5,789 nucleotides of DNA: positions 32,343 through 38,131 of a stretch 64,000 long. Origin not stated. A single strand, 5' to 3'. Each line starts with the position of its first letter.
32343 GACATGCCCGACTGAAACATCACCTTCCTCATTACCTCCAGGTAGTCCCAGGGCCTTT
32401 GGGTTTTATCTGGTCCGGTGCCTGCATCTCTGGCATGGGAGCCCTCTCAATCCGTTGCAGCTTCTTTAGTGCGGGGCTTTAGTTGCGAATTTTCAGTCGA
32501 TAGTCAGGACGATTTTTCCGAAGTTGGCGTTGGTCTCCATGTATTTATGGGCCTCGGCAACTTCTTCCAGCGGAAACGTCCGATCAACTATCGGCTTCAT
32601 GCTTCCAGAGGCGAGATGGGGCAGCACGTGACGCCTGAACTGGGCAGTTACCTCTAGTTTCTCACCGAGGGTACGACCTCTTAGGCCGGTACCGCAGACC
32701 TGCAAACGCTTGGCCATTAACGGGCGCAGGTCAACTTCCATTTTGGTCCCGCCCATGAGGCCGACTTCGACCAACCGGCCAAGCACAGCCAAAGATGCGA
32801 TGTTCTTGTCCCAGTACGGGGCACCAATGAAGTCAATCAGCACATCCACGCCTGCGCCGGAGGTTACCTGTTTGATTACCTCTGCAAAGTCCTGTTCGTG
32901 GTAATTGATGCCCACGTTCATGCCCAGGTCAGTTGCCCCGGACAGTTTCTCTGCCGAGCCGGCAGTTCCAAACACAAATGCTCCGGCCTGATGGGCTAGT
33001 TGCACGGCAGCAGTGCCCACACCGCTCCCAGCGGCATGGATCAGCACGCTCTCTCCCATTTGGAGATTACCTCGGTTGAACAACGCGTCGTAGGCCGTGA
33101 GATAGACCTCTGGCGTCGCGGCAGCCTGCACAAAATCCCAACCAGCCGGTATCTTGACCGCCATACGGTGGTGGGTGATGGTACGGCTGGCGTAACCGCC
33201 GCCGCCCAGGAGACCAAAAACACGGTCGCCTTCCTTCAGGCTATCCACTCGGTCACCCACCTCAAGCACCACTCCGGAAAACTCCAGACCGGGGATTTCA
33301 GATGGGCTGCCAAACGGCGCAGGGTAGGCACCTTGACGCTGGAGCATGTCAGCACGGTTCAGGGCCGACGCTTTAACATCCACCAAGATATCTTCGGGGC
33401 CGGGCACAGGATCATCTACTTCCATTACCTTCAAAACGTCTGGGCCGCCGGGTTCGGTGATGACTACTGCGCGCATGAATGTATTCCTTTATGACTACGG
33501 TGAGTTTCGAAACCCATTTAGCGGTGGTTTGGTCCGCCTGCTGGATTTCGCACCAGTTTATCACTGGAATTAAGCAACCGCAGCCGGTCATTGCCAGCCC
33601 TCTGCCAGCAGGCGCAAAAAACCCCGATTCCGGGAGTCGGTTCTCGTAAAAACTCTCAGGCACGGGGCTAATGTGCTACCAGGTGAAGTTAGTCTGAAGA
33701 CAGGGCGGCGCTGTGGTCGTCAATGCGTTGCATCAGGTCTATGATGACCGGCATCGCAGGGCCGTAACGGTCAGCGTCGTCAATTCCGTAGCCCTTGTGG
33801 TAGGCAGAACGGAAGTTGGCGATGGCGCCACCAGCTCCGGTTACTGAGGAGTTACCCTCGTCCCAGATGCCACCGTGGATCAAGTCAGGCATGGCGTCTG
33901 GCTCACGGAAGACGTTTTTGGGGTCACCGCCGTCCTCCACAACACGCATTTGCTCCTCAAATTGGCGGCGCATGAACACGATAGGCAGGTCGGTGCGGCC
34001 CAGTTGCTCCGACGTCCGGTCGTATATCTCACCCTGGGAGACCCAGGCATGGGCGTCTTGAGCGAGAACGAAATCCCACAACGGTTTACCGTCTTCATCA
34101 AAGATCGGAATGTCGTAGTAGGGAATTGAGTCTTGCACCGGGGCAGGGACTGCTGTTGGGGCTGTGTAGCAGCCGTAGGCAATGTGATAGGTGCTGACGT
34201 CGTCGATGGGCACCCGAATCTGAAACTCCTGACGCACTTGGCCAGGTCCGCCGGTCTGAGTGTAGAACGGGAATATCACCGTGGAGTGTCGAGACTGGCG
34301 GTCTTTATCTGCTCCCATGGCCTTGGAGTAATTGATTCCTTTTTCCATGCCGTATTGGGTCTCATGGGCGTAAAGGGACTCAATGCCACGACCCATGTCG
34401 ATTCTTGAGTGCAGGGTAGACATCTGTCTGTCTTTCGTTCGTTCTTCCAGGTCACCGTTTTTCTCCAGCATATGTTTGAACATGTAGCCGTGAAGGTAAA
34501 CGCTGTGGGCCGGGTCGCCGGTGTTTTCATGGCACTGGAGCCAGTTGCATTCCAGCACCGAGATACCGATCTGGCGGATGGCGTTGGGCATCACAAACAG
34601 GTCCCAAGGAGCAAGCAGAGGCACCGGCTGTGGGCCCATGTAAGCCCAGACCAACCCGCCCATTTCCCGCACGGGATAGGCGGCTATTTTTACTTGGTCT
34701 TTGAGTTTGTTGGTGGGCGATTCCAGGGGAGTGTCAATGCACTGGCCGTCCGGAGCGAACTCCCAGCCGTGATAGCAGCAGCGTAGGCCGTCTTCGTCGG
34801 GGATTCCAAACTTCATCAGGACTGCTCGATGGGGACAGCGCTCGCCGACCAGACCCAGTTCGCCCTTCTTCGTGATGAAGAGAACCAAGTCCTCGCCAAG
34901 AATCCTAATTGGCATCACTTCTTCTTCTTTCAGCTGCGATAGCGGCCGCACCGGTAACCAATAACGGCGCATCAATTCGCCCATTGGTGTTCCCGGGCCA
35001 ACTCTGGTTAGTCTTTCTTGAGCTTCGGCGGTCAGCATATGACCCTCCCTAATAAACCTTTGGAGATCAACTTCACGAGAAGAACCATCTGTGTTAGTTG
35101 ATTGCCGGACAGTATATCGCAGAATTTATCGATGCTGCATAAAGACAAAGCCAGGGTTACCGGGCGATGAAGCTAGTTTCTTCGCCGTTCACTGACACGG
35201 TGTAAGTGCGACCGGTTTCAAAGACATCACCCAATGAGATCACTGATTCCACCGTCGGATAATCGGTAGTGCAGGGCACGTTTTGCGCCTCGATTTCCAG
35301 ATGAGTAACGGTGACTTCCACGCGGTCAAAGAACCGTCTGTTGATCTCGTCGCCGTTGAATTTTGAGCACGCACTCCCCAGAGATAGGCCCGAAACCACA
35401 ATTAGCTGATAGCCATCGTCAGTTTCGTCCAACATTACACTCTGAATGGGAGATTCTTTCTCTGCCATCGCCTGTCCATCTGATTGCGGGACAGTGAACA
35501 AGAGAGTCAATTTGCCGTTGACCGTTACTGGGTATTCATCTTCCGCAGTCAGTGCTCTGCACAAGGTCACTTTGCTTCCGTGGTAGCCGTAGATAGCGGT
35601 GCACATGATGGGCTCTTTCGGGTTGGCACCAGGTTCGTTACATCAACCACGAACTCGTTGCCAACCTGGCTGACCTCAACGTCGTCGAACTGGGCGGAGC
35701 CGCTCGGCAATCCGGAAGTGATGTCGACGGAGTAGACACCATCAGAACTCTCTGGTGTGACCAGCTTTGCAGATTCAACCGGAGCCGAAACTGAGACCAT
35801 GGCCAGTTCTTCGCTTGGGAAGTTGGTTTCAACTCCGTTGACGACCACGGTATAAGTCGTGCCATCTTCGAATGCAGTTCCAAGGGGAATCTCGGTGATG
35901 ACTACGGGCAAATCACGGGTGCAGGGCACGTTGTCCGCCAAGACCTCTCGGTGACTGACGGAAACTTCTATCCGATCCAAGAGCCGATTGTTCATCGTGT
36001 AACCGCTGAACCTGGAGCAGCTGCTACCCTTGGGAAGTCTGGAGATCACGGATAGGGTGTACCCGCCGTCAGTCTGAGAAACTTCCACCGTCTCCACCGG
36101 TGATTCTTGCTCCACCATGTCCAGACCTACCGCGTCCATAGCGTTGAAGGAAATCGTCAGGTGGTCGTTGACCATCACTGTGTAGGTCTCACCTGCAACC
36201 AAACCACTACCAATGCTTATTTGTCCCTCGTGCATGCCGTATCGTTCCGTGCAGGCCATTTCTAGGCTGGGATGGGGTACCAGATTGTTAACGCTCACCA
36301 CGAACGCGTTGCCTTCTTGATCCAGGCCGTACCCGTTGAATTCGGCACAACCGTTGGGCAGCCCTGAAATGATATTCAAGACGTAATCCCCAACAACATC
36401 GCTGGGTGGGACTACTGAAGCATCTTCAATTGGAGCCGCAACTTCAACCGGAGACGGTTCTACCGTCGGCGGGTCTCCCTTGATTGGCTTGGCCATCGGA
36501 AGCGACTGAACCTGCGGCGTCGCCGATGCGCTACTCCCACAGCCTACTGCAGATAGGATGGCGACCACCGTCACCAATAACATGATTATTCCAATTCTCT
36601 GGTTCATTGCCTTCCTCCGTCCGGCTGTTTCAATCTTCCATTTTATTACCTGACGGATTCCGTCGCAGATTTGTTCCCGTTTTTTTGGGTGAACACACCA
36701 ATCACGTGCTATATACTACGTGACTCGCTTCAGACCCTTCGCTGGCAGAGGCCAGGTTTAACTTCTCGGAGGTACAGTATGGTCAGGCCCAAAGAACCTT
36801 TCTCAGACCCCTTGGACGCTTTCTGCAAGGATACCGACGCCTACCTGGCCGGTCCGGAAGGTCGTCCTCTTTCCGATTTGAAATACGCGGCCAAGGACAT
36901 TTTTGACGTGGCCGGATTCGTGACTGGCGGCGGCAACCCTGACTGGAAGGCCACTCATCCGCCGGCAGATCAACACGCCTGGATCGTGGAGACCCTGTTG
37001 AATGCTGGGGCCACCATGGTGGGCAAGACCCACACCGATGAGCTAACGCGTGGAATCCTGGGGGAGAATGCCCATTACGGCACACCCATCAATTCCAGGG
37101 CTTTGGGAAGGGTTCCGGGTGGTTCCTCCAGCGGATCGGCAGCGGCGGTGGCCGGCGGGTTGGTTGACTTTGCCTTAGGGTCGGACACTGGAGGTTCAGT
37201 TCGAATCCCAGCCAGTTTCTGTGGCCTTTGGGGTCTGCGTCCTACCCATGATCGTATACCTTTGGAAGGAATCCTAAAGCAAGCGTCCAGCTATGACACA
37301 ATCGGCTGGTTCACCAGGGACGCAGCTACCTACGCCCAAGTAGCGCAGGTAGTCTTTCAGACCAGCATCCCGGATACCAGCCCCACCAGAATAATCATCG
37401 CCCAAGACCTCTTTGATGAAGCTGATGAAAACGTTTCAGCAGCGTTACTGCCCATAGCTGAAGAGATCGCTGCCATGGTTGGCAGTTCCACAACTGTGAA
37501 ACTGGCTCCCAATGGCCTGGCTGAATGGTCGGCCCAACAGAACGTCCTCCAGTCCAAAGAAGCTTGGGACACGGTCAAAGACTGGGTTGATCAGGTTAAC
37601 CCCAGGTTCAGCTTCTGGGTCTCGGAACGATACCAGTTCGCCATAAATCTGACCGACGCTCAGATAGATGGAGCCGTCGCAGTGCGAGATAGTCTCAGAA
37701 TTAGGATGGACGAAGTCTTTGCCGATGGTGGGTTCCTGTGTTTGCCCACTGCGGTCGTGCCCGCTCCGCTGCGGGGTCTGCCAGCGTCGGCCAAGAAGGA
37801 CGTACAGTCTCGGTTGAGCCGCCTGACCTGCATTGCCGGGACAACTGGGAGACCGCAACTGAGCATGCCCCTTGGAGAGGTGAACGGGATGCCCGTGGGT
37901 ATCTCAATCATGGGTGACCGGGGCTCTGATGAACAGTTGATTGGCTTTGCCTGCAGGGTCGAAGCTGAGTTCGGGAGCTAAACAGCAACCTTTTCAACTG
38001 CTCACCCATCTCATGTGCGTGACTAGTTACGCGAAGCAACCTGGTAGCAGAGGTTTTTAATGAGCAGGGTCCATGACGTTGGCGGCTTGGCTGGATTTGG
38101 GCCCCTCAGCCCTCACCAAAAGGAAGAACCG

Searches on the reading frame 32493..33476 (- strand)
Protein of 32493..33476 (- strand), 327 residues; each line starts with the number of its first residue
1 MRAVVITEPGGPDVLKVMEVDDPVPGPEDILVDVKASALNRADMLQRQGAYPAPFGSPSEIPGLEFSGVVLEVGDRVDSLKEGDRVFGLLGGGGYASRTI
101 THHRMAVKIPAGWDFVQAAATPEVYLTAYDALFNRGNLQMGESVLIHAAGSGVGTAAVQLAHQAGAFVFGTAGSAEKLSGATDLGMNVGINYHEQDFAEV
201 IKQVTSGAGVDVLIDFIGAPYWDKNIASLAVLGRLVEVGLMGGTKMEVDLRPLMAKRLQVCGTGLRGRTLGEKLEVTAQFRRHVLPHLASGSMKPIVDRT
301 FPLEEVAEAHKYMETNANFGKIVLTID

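Call 13: search_protein_families(library=pfam, proteins=[window:32493-33476:-], max_evalue=0.00001)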
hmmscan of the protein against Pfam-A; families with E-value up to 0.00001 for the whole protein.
window:32493-33476:- (327 aa): 3 families
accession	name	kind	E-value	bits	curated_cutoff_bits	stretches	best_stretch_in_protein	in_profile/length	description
PF00107.32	ADH_zinc_N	-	8e-26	90.9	31.8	1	152-267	1-116/129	Zinc-binding dehydrogenase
PF13602.12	ADH_zinc_N_2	-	1e-22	81.9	27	1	184-324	1-134/134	Zinc-binding dehydrogenase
PF08240.17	ADH_N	-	2.6e-15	57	23.5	1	26-110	1-103/104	Alcohol dehydrogenase GroES-like domain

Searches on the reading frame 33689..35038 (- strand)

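Call 13: search_protein_families(library=pfam, proteins=[window:33689-35038:-], max_evalue=0.00001)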
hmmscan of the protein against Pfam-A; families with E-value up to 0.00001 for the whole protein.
window:33689-35038:- (449 aa): 2 families
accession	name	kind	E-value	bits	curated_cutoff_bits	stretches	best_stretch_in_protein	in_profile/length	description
PF00355.32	Rieske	-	5.2e-17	62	20.3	1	27-110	2-85/88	Rieske [2Fe-2S] domain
PF19301.5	LigXa_C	-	2.9e-11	43.5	27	0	326-372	208-254/304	LigXa C-terminal domain like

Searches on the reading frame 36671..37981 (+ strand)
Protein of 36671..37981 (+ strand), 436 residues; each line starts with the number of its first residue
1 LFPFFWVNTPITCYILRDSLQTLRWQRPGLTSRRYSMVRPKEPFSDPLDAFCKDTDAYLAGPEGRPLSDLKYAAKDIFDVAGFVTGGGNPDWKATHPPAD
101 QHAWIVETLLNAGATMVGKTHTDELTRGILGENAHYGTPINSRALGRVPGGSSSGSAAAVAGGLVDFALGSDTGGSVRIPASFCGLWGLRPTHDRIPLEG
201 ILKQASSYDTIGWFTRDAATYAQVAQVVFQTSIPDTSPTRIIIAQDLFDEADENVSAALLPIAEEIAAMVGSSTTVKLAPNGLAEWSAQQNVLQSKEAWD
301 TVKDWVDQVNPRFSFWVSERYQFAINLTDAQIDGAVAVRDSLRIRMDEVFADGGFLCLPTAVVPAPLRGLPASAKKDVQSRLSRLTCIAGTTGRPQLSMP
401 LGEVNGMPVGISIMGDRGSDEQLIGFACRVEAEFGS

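Call 14: search_protein_families(library=pfam, proteins=[window:36671-37981:+], max_evalue=0.00001)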
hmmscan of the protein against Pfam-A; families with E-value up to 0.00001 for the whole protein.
window:36671-37981:+ (436 aa): 1 family
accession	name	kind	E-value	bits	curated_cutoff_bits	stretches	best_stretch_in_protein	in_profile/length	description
PF01425.27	Amidase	-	1.2e-65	222.7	27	2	54-242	34-220/445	Amidase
